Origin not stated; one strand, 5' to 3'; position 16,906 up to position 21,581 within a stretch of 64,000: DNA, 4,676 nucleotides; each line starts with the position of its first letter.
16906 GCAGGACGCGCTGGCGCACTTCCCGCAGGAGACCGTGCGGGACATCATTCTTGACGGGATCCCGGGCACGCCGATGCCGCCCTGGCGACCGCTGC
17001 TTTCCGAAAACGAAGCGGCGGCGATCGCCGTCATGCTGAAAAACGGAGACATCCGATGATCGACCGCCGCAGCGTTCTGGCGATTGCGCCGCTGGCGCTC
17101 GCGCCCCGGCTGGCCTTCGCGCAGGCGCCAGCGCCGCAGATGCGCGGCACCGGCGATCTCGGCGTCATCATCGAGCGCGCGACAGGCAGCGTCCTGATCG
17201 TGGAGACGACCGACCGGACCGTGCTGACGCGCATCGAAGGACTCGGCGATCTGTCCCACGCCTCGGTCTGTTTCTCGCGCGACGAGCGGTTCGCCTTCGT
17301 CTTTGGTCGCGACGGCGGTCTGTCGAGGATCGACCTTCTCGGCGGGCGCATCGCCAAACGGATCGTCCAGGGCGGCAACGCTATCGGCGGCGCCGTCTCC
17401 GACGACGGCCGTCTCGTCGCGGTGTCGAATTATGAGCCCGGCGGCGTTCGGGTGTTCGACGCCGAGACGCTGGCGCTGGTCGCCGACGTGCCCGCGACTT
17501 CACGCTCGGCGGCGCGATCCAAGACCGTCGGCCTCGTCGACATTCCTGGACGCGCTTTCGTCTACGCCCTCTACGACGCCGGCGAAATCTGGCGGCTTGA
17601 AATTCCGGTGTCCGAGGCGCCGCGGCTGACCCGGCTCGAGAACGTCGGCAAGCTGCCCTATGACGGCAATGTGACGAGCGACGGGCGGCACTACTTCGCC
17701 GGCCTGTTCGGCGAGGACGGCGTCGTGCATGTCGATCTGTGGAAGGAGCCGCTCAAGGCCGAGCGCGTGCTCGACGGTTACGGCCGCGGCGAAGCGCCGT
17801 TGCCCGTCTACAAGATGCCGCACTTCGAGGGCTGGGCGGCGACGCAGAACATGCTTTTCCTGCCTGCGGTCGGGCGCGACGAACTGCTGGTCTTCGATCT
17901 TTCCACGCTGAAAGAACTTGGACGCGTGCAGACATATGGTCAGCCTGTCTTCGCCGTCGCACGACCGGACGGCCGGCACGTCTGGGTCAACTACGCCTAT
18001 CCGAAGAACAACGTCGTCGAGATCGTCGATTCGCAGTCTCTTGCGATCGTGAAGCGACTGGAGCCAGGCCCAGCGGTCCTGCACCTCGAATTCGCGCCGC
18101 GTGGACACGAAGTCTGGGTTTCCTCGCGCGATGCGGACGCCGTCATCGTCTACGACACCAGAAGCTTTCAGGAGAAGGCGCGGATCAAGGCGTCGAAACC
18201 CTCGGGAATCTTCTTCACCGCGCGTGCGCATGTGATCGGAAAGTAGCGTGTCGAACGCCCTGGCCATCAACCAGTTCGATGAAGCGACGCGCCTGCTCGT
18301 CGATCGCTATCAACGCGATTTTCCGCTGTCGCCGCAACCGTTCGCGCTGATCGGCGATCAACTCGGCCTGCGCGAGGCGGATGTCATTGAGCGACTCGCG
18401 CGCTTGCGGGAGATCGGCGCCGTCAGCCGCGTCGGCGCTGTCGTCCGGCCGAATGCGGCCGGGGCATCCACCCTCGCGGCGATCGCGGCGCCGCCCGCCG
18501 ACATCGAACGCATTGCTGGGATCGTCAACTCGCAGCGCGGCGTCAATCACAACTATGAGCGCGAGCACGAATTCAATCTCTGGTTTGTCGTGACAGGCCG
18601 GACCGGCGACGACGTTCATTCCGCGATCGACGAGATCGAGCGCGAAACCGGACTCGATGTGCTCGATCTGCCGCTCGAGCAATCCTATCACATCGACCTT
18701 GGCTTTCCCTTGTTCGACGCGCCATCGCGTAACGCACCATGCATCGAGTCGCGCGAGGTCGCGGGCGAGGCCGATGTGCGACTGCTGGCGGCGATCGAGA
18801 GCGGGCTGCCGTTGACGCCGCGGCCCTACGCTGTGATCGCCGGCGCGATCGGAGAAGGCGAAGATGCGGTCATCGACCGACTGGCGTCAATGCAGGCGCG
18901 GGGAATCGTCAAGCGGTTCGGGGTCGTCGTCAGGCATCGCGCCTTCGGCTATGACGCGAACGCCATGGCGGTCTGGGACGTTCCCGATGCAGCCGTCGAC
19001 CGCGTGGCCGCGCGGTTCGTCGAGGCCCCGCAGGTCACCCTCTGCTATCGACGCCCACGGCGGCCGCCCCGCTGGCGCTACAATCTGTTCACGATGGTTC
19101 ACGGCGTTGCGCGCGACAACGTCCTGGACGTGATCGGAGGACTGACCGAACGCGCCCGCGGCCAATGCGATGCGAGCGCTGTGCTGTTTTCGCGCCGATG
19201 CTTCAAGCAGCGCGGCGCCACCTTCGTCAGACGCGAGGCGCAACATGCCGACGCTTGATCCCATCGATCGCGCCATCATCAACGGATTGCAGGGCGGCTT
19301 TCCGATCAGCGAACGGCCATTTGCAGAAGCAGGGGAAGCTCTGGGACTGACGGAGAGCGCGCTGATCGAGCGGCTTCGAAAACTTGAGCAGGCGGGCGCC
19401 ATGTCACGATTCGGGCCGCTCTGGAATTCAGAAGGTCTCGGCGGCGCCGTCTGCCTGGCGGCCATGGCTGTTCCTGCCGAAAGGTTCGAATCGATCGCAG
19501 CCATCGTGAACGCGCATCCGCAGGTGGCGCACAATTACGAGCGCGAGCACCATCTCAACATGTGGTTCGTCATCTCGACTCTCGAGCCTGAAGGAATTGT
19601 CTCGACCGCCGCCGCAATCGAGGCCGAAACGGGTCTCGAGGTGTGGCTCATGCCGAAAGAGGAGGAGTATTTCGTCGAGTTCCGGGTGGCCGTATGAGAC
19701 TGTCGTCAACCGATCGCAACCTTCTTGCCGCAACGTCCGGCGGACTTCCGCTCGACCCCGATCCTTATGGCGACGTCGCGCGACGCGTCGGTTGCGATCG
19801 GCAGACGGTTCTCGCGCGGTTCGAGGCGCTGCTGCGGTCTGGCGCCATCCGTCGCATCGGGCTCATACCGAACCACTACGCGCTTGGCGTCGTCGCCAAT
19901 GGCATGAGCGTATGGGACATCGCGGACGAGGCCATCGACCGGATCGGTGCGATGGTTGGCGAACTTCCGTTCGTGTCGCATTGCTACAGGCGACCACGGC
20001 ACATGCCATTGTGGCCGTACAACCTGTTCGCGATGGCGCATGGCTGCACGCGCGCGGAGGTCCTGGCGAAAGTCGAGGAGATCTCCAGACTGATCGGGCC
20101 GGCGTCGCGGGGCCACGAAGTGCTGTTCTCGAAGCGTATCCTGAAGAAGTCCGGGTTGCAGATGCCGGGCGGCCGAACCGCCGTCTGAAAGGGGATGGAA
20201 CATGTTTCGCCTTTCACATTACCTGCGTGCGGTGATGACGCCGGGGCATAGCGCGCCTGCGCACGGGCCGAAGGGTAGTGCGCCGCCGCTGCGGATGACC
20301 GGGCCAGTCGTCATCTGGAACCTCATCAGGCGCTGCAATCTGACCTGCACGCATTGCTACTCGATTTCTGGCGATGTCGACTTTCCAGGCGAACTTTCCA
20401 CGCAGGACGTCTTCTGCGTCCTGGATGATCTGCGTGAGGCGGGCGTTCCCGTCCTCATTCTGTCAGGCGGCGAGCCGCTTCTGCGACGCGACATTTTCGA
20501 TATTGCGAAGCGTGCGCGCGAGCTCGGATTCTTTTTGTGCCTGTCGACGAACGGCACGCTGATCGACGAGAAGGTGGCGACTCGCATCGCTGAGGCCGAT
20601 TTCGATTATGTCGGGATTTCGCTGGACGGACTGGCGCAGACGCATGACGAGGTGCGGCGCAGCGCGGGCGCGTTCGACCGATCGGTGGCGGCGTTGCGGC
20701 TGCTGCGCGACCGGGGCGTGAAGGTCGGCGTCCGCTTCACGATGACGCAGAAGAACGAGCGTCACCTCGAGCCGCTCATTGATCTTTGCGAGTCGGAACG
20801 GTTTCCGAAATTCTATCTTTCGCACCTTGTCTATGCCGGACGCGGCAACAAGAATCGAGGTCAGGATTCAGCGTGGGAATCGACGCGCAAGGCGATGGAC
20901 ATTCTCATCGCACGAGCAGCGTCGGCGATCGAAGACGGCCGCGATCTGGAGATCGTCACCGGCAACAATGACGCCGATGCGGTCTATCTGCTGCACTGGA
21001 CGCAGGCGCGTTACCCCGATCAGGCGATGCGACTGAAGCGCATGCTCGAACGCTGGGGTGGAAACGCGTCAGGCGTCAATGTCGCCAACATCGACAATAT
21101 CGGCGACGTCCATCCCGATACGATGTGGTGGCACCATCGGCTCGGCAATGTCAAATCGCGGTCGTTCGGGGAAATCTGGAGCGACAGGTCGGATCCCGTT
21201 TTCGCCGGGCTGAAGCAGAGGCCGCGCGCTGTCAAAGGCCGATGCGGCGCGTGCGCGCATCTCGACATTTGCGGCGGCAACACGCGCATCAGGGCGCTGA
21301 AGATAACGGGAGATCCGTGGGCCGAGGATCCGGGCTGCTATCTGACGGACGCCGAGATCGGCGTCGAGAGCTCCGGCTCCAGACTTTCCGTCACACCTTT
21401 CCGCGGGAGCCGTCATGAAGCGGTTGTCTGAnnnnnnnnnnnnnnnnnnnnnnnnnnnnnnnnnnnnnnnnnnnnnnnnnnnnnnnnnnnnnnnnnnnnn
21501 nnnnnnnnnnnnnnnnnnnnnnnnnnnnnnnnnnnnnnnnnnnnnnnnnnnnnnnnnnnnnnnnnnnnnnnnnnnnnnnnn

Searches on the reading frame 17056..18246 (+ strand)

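Call 33: search_protein_families(library=ncbifam, proteins=[window:17056-18246:+], max_evalue=1e-30)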
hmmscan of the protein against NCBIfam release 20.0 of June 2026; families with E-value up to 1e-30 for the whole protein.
window:17056-18246:+ (396 aa): 0 families

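Call 34: search_protein_families(library=pfam, proteins=[window:17056-18246:+], max_evalue=1e-8)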
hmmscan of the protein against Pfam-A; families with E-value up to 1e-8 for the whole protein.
window:17056-18246:+ (396 aa): 1 family
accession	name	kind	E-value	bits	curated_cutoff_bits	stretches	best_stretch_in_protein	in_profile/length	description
PF02239.22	Cytochrom_D1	-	1e-100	337.3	25.5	1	31-390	2-367/368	Cytochrome D1 heme domain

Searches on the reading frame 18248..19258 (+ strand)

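Call 34: search_protein_families(library=pfam, proteins=[window:18248-19258:+], max_evalue=1e-8)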
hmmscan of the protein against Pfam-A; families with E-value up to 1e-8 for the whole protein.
window:18248-19258:+ (336 aa): 2 families
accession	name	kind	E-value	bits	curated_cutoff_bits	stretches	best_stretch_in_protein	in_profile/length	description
PF17805.7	AsnC_trans_reg2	-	9.2e-40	135.1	27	2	233-320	2-86/86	AsnC-like ligand binding domain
PF22451.2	NirdL-like_HTH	-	3.9e-28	97.2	27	2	17-58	4-45/47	Siroheme decarboxylase NirDL-like HTH domain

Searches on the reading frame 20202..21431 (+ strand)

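Call 34: search_protein_families(library=pfam, proteins=[window:20202-21431:+], max_evalue=1e-8)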
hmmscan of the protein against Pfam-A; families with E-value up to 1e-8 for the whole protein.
window:20202-21431:+ (409 aa): 1 family
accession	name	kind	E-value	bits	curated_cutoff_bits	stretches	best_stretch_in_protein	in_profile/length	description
PF04055.27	Radical_SAM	-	4.5e-28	98.9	29.5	1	40-195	2-165/166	Radical SAM superfamily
